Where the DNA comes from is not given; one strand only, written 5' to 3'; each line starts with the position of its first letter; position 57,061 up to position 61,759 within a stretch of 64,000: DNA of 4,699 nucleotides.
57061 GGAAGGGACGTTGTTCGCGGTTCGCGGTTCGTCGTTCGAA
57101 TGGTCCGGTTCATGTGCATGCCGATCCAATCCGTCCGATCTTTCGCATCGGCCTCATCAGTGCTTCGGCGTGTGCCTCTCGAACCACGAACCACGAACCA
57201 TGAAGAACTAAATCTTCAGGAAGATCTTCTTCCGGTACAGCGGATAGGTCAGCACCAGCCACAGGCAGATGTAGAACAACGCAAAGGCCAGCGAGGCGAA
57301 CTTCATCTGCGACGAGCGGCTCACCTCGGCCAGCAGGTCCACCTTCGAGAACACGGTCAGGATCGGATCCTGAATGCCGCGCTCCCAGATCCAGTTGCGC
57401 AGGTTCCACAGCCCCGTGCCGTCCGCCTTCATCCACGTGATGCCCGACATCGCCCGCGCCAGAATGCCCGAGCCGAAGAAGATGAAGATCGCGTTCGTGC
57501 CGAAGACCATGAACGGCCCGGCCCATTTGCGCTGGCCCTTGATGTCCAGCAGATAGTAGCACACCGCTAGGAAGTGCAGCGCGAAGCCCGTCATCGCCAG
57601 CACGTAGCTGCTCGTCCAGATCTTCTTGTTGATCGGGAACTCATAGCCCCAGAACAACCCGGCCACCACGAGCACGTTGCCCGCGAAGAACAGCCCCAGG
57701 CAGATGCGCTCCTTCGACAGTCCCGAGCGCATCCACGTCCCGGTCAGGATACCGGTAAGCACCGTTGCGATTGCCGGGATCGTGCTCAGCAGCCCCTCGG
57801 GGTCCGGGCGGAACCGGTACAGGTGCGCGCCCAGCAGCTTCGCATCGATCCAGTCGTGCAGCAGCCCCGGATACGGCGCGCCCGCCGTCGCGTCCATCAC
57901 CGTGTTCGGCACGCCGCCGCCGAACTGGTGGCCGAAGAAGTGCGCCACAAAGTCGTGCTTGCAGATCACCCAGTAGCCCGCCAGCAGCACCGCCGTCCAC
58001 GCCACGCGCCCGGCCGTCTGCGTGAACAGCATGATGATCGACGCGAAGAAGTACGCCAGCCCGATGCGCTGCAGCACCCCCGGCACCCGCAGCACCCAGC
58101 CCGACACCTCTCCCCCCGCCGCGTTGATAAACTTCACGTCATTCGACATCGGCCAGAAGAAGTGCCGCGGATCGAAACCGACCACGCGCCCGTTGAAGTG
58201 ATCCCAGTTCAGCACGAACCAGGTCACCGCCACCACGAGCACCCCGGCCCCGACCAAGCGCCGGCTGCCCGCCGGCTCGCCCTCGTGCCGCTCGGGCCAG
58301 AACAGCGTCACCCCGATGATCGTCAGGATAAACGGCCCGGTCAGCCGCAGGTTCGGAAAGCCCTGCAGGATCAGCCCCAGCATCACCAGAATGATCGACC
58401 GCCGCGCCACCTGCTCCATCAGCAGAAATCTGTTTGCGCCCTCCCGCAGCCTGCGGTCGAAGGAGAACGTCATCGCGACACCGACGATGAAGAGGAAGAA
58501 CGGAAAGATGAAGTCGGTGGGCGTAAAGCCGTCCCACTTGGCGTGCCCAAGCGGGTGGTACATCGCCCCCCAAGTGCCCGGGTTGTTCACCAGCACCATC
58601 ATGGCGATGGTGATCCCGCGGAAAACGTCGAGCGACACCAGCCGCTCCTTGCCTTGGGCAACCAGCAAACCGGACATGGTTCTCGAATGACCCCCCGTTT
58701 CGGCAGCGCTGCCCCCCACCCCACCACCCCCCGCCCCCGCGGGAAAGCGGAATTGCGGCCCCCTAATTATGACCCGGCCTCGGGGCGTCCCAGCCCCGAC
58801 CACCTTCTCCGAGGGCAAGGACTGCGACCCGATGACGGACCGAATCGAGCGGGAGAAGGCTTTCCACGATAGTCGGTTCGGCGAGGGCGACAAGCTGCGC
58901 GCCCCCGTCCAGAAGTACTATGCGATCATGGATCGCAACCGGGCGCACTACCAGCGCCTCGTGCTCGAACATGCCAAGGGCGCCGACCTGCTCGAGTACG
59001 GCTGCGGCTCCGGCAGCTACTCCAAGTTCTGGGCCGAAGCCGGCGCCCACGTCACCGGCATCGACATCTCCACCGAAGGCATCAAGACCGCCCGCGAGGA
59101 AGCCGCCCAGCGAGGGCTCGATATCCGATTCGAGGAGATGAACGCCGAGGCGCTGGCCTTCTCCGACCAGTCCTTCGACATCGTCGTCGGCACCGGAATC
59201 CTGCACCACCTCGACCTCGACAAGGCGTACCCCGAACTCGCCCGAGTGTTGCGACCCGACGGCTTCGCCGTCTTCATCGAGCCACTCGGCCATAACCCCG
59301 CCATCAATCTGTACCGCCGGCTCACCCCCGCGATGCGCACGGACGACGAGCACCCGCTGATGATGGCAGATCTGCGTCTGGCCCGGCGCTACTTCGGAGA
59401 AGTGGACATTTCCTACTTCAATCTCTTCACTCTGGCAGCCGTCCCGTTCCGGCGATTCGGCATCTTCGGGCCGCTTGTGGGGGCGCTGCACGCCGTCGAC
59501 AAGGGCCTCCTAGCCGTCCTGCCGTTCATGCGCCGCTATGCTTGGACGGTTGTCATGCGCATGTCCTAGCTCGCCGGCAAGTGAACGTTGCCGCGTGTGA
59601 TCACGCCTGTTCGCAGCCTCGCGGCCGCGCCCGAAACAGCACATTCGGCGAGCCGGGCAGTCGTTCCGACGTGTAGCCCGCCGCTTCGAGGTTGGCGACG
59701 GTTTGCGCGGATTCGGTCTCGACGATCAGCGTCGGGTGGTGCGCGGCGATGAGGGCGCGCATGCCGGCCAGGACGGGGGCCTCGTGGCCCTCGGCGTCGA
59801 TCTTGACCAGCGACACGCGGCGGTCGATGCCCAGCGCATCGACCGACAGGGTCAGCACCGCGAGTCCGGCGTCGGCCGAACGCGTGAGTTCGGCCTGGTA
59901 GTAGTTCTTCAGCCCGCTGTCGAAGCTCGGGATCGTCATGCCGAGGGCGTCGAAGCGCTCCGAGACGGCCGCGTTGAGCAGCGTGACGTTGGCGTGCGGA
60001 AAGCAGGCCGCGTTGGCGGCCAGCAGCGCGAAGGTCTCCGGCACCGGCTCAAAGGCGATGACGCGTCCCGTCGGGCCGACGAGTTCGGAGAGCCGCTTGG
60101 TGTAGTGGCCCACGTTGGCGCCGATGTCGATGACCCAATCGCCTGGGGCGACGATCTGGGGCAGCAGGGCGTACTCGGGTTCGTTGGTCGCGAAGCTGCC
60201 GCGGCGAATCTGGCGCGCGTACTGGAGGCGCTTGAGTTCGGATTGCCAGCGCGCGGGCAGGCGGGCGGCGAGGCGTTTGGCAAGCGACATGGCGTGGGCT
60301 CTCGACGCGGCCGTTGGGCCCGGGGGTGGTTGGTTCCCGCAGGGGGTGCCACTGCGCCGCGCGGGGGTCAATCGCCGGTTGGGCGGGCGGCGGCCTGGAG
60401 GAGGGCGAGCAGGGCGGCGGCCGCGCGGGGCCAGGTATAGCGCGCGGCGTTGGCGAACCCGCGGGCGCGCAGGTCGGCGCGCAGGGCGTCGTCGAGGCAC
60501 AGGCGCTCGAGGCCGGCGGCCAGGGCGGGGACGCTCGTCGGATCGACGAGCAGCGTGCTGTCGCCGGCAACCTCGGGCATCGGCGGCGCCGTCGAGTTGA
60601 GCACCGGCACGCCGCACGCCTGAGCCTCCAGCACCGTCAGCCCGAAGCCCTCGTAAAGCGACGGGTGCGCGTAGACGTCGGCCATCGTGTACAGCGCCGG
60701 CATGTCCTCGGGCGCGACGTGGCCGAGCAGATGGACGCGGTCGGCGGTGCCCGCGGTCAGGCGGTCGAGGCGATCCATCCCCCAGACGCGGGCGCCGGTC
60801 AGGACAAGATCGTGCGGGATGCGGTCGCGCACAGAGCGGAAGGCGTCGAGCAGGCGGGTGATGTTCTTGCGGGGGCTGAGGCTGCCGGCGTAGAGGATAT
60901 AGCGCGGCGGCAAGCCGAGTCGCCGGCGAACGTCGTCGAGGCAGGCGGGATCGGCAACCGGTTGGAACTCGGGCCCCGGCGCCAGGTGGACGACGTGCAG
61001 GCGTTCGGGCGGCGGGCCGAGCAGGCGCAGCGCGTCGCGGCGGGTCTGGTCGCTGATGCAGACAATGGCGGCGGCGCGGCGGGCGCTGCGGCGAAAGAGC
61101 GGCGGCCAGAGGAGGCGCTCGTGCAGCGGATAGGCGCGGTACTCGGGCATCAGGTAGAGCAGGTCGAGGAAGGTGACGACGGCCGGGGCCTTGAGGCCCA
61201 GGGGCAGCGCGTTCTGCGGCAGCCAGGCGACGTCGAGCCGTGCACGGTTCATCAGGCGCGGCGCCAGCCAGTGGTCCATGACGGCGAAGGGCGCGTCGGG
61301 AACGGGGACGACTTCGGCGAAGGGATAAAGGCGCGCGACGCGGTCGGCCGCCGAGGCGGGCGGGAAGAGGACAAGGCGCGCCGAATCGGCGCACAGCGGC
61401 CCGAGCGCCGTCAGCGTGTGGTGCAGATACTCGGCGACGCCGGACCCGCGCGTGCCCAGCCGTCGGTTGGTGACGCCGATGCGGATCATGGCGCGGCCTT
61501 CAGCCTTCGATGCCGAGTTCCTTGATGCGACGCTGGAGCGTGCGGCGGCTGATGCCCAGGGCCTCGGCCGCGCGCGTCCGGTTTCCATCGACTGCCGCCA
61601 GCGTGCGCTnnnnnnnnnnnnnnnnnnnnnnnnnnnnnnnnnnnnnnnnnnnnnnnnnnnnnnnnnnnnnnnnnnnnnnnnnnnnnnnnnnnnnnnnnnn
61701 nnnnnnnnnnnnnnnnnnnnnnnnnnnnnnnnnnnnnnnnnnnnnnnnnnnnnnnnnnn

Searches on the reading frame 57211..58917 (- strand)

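Call 47: search_protein_families(library=pfam, proteins=[window:57211-58917:-], max_evalue=0.0001)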
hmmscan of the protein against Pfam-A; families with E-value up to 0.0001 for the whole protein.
window:57211-58917:- (569 aa): 2 families
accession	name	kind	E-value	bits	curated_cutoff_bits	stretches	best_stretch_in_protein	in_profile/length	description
PF16401.11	DUF5009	-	9.3e-06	25.7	25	1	94-182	3-101/260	Domain of unknown function (DUF5009)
PF07786.18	HGSNAT_cat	-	9.4e-06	25.7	22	1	92-185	1-87/222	Heparan-alpha-glucosaminide N-acetyltransferase, catalytic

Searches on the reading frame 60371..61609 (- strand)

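Call 47: search_protein_families(library=pfam, proteins=[window:60371-61609:-], max_evalue=0.0001)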
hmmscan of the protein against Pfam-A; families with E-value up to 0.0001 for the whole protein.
window:60371-61609:- (413 aa): 5 families
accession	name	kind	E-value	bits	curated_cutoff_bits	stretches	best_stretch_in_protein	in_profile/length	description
PF00534.26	Glycos_transf_1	-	6.4e-31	107.6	26.4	1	234-384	14-169/172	Glycosyl transferases group 1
PF13692.12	Glyco_trans_1_4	-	1.8e-28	100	27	1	236-371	2-140/142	Glycosyl transferases group 1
PF20706.3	GT4-conflict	-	3.8e-11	43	26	1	175-339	143-311/385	Family 4 Glycosyltransferase in conflict systems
PF13439.12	Glyco_transf_4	-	6.5e-08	33.2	28.5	1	57-208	3-163/170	Glycosyltransferase Family 4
PF13524.12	Glyco_trans_1_2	-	3.2e-07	30.8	25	1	266-401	15-143/144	Glycosyl transferase-like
